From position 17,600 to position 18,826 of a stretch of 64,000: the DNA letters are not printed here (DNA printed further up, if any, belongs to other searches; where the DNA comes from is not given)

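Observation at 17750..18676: Amidohydrolase-fold protein without the canonical metal ligands, carrying a C-terminal encapsulation-peptide-like tail and paired divergently with the BMC operon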

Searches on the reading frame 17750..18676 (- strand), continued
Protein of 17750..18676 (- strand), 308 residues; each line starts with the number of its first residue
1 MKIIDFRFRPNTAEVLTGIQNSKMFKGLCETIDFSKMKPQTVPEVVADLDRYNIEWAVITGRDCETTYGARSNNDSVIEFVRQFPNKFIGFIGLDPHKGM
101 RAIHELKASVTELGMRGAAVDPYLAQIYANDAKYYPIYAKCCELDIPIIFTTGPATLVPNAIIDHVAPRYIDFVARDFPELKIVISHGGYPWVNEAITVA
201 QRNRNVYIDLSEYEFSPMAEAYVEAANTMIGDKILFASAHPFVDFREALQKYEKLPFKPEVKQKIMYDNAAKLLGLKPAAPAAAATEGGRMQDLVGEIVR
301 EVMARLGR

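Call 74: find_encoding_contigs(protein=P0127, flank=8000, max_places=3)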
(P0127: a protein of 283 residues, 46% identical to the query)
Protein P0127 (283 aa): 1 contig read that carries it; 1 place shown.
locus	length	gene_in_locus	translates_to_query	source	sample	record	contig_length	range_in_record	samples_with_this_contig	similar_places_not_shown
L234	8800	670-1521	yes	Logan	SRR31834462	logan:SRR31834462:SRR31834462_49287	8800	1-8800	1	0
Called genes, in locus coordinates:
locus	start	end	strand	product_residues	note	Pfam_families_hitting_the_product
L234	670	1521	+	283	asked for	PF04909:Amidohydro_2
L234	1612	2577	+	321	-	PF04909:Amidohydro_2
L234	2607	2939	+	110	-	PF00936:BMC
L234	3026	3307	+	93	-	PF00936:BMC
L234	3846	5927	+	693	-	PF05378:Hydant_A_N, PF01968:Hydantoinase_A, PF19278:Hydant_A_C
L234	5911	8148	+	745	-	PF02538:Hydantoinase_B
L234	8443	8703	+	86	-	PF03319:EutN_CcmL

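Call 90: find_encoding_contigs(protein=P0130, flank=8000, max_places=2)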
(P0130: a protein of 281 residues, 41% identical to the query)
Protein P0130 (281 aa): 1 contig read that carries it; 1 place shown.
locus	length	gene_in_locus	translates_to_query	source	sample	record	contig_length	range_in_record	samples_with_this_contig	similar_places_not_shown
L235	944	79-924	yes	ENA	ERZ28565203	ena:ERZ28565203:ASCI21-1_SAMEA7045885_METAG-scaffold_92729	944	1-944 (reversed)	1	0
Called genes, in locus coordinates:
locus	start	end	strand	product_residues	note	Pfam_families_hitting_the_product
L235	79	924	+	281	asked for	PF04909:Amidohydro_2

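Call 91: find_encoding_contigs(protein=P0134, flank=8000, max_places=2)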
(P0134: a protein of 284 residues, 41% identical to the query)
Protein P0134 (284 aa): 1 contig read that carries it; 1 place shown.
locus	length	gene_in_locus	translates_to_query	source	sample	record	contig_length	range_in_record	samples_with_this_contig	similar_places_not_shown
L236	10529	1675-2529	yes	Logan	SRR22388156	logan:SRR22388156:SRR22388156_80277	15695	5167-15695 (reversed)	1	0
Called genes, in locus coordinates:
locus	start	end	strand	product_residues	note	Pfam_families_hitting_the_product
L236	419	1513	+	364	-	PF03401:TctC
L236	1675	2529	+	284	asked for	PF04909:Amidohydro_2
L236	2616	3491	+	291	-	PF19799:DUF6282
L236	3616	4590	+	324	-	PF03401:TctC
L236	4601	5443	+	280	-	PF04909:Amidohydro_2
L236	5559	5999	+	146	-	PF07331:TctB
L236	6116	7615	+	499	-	PF01970:TctA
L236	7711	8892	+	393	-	PF00205:TPP_enzyme_M, PF02775:TPP_enzyme_C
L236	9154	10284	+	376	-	PF00724:Oxidored_FMN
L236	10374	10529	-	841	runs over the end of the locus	PF13231:PMT_2, PF21226:MalQ_N (faint)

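Call 92: find_encoding_contigs(protein=P0136, flank=8000, max_places=2)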
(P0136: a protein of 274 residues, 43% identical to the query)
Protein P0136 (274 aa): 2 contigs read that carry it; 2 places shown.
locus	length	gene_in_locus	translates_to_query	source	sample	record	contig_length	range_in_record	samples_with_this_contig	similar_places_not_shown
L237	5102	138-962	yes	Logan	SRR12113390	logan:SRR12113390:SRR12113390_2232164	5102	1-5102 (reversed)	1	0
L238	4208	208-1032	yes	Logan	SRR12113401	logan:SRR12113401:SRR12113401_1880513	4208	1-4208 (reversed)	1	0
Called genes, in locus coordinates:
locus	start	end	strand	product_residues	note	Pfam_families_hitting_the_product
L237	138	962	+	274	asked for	PF04909:Amidohydro_2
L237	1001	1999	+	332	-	PF00296:Bac_luciferase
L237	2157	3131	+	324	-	PF26233:NicX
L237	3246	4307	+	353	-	PF13531:SBP_bac_11, PF01547:SBP_bac_1, PF13416:SBP_bac_8, PF13343:SBP_bac_6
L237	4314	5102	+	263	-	?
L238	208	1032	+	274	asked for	PF04909:Amidohydro_2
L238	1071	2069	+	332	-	PF00296:Bac_luciferase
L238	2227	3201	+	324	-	PF26233:NicX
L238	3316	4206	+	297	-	?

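Call 93: find_encoding_contigs(protein=P0137, flank=8000, max_places=2)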
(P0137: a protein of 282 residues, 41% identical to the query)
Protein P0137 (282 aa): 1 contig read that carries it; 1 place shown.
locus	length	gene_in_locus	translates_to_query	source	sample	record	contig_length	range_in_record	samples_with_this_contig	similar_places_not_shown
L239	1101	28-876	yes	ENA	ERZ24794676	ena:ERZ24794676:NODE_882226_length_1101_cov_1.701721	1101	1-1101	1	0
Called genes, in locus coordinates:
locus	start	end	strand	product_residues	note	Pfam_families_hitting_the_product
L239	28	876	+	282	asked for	PF04909:Amidohydro_2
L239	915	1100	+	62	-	?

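Call 94: search_protein_families(library=ncbifam, proteins=[L237:1001-1999:+, L236:7711-8892:+, L236:2616-3491:+, L233:9896-10972:+, L237:2157-3131:+, L236:9154-10284:+], max_evalue=0.00001)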
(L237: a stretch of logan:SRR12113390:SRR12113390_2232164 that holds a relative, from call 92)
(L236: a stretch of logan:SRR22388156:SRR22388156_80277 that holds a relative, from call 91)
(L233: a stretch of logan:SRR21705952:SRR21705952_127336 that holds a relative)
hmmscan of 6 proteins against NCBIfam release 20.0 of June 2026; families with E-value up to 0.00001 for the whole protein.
L237:1001-1999:+ (332 aa): 26 families (the best 25 are shown)
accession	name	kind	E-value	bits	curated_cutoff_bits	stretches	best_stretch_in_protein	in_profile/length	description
TIGR03617.1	F420_MSMEG_2256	subfamily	1.5e-60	204.8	278.15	1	11-314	1-304/318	TIGR03617 family F420-dependent LLM class oxidoreductase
TIGR03559.1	F420_Rv3520c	subfamily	5.8e-49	166.9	335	1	4-299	12-315/325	LLM class F420-dependent oxidoreductase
TIGR04024.1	F420_NP1902A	hypoth_equivalog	2.4e-47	161.3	345.4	1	8-300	18-301/330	TIGR04024 family LLM class F420-dependent oxidoreductase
NF002619.0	PRK02271.1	equivalog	1.1e-41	143.2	276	1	8-297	17-294/329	5,10-methylenetetrahydromethanopterin reductase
TIGR03555.1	F420_mer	equivalog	2.3e-40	139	348.7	1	12-295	19-291/325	5,10-methylenetetrahydromethanopterin reductase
TIGR03564.1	F420_MSMEG_4879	subfamily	3.1e-37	128.7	234.25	1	8-267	2-245/265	TIGR03564 family F420-dependent LLM class oxidoreductase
TIGR03841.1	F420_Rv3093c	subfamily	9.2e-36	123.7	213.65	1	6-299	11-285/298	LLM class F420-dependent oxidoreductase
TIGR03619.1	F420_Rv2161c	subfamily_domain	1.6e-26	93.4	166.9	1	29-227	44-231/247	TIGR03619 family F420-dependent LLM class oxidoreductase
TIGR03857.1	F420_MSMEG_2249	hypoth_equivalog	1.7e-24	86.7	218.4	1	7-236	16-235/329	TIGR03857 family LLM class F420-dependent oxidoreductase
TIGR03621.1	F420_MSMEG_2516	subfamily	5.6e-23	81.5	213.15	1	9-185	18-183/295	TIGR03621 family F420-dependent LLM class oxidoreductase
TIGR03560.1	F420_Rv1855c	subfamily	6.6e-21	75.1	231.4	1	9-208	17-222/227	TIGR03560 family F420-dependent LLM class oxidoreductase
TIGR03620.1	F420_MSMEG_4141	subfamily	2.5e-20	73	219.8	1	6-111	19-120/280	TIGR03620 family F420-dependent LLM class oxidoreductase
TIGR03571.1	lucif_BA3436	subfamily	1.4e-19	70.5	303.9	1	4-197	30-225/304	TIGR03571 family LLM class oxidoreductase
TIGR04465.1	ArgArg_F420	equivalog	1.4e-14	53.9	470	1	8-223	63-277/364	F420-dependent hydroxymycolic acid dehydrogenase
TIGR03557.1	F420_G6P_family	subfamily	4.1e-14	52.4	210.4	1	7-179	15-189/316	TIGR03557 family F420-dependent LLM class oxidoreductase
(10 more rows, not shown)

L236:7711-8892:+ (393 aa): 54 families (the best 25 are shown)
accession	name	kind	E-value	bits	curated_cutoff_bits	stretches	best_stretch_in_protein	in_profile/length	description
NF004772.0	PRK06112.1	subfamily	7.9e-78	262.2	673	1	12-386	185-563/578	acetolactate synthase catalytic subunit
NF004919.0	PRK06276.1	equivalog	5.4e-69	233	866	1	29-387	192-543/582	acetolactate synthase large subunit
TIGR00118.1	acolac_lg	equivalog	6.9e-66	222.9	538.35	1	28-385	188-537/557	biosynthetic-type acetolactate synthase large subunit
NF004710.0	PRK06048.1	equivalog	5.8e-64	216.5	976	1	28-385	195-540/561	acetolactate synthase large subunit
NF006377.0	PRK08611.1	equivalog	1.5e-62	212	742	1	21-385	184-532/576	pyruvate oxidase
NF005713.0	PRK07525.1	subfamily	9.7e-58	195.9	620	1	21-389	181-569/592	sulfoacetaldehyde acetyltransferase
NF005860.0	PRK07789.1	equivalog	1e-57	195.9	881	1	25-384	219-582/615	acetolactate synthase large subunit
NF006052.0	PRK08199.1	subfamily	1.1e-57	195.6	539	1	19-391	183-546/559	thiamine pyrophosphate protein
TIGR03457.1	sulphoacet_xsc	equivalog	6.4e-57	193.2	676.4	1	19-389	175-563/579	sulfoacetaldehyde acetyltransferase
NF004807.0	PRK06154.1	equivalog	7.5e-57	193.2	607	1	12-385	186-557/565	thiamine pyrophosphate-requiring protein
NF008431.0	PRK11269.1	equivalog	1.9e-56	191.8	791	1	19-383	182-556/591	glyoxylate carboligase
NF006122.0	PRK08266.1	subfamily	1.3e-54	185.6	571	1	19-382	184-524/543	hypothetical protein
NF005712.0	PRK07524.1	subfamily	1.7e-52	178.6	500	1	18-384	180-531/536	5-guanidino-2-oxopentanoate decarboxylase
NF006187.0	PRK08322.1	equivalog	8.1e-52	176.4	509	1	15-383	172-529/548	acetolactate synthase large subunit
NF004516.0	PRK05858.1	equivalog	1.3e-50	172.5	587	1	22-389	191-542/548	acetolactate synthase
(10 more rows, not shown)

L236:2616-3491:+ (291 aa): 0 families

L233:9896-10972:+ (358 aa): 1 family
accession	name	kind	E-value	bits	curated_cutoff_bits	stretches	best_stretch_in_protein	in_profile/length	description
TIGR00698.1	TIGR00698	subfamily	8.5e-32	110.7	232.6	1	31-356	26-330/335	YeiH family putative sulfate export transporter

L237:2157-3131:+ (324 aa): 0 families

L236:9154-10284:+ (376 aa): 8 families
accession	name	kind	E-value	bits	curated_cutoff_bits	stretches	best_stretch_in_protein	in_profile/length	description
TIGR03997.1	mycofact_OYE_2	equivalog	4e-68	230.4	793.15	1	6-369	4-361/645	mycofactocin system FadH/OYE family oxidoreductase 2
NF041087.1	bile_acid_BaiCD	equivalog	4.8e-62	210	825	1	4-350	4-342/642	bile acid Fe-S flavoenzyme BaiCD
NF010047.0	PRK13523.1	equivalog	3.5e-57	194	431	1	4-332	5-316/339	NADPH dehydrogenase NamA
NF006101.0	PRK08255.1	equivalog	1.9e-51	175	1078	1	6-331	401-725/768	bifunctional salicylyl-CoA 5-hydroxylase/oxidoreductase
NF045592.1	bili_reduct_N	equivalog_domain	6.1e-50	170.4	425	1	4-368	2-363/363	bilirubin reductase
NF045599.1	bili_reduct_long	exception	5.3e-49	167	750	1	5-369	2-365/641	bilirubin reductase, long form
NF007899.0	PRK10605.1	subfamily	4.9e-33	114.9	403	1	3-333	5-334/365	N-ethylmaleimide reductase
TIGR03996.1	mycofact_OYE_1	hypoth_equivalog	3.2e-32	111.8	627.9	1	3-372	1-356/633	mycofactocin system FadH/OYE family oxidoreductase 1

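Call 97: list_cluster_members(proteins=[L059:10001-10939:+])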
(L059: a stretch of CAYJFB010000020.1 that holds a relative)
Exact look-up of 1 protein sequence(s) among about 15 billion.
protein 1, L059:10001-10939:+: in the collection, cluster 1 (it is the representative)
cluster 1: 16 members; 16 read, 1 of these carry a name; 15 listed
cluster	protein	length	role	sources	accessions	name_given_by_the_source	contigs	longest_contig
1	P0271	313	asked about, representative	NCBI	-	-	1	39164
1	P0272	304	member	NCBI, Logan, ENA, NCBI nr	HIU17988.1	MAG TPA: amidohydrolase [Candidatus Avidesulfovibrio excrementigallinarum] | amidohydrolase [Candidatus Avidesulfovibrio excrementigallinarum]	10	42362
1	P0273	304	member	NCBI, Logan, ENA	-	-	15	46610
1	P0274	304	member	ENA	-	-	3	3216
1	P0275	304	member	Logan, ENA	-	-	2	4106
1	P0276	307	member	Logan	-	-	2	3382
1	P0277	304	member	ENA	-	-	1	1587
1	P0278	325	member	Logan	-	-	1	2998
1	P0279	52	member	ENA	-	-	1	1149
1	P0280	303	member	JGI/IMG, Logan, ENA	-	-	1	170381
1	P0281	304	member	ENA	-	-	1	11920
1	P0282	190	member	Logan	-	-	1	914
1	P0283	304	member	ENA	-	-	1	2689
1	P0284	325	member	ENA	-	-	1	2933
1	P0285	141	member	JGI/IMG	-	-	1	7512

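Call 98: search_solved_structures(query=L062:5871-8333:+, max_evalue=1e-200)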
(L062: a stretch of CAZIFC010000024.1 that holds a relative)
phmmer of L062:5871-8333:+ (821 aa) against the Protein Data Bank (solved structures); distinct sequences matched with E-value up to 1e-200: 3.
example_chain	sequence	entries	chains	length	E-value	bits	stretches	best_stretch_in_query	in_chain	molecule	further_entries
6lon_B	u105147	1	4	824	0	1804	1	1-820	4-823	PFL2/glycerol dehydratase family glycyl radical enzyme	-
5ymr_B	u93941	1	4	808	0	1211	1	19-819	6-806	Formate acetyltransferase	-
7kq3_A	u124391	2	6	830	0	1188.8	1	8-819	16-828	Isethionate sulfite-lyase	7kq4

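Call 99: search_solved_structures(query=L053:1174-3654:+, max_evalue=1e-200)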
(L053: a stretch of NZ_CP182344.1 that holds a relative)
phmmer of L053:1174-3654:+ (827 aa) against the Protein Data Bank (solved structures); distinct sequences matched with E-value up to 1e-200: 3.
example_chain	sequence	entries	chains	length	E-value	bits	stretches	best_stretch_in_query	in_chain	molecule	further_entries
5ymr_B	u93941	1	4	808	0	1381.6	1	21-826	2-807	Formate acetyltransferase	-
7kq3_A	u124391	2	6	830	0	1361.5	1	5-825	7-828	Isethionate sulfite-lyase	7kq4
6lon_B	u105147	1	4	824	0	1180.8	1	4-825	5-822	PFL2/glycerol dehydratase family glycyl radical enzyme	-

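Call 100: search_solved_structures(query=L068:6499-8979:+, max_evalue=1e-200)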
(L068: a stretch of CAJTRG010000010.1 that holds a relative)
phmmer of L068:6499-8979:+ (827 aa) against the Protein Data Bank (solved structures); distinct sequences matched with E-value up to 1e-200: 3.
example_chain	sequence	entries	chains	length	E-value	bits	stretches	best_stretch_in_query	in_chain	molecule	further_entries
6lon_B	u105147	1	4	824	0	1610.3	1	3-826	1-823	PFL2/glycerol dehydratase family glycyl radical enzyme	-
5ymr_B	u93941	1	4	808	0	1234.3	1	25-825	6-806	Formate acetyltransferase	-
7kq3_A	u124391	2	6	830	0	1198.3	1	3-827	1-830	Isethionate sulfite-lyase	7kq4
